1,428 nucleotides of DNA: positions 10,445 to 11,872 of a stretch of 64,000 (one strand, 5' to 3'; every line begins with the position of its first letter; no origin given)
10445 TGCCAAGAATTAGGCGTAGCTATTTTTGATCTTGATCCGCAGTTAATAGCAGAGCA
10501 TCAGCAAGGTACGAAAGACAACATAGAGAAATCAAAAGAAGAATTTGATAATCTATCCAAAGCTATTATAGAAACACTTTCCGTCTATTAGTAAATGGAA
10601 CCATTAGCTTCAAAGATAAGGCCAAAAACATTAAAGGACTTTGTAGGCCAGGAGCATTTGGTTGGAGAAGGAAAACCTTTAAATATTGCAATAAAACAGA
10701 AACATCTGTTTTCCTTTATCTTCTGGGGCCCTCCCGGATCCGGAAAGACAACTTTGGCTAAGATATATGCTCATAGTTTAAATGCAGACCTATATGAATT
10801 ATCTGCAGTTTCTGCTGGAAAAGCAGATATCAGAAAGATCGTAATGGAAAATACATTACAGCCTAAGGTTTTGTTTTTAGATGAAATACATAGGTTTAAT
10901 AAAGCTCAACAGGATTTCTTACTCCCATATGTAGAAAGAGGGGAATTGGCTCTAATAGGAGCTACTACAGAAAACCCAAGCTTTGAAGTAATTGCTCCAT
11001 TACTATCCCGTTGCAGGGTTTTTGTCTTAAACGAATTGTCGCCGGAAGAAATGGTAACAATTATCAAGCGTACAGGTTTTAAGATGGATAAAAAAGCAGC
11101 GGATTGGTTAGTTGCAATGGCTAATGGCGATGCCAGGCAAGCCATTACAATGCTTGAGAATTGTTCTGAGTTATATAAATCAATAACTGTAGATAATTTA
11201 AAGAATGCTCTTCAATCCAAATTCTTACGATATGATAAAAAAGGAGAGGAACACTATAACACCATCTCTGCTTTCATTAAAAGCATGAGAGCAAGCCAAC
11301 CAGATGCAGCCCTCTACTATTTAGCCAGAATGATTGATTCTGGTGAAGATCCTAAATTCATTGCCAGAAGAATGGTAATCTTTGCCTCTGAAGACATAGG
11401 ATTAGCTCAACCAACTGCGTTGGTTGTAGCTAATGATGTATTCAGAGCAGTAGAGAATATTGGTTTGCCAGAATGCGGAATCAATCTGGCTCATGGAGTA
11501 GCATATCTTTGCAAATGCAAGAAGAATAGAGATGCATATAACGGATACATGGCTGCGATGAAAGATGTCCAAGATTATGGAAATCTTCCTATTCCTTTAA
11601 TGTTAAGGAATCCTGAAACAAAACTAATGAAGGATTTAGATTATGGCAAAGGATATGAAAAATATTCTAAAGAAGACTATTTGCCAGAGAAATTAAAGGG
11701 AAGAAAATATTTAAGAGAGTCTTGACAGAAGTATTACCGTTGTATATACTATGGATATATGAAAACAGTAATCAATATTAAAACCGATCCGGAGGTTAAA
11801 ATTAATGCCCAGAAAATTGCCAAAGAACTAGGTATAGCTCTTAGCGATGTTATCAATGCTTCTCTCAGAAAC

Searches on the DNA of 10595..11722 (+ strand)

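Call 77: search_rna_families(sources=[L076, L081], threshold=gathering)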
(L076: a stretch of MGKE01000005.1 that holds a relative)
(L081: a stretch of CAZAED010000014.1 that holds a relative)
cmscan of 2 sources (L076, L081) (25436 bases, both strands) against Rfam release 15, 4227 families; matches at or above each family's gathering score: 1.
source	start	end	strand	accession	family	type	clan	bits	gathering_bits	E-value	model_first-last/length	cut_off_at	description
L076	1979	2050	-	RF00005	tRNA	Gene; tRNA;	CL00001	65.8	29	1.8e-12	1-71/71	no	tRNA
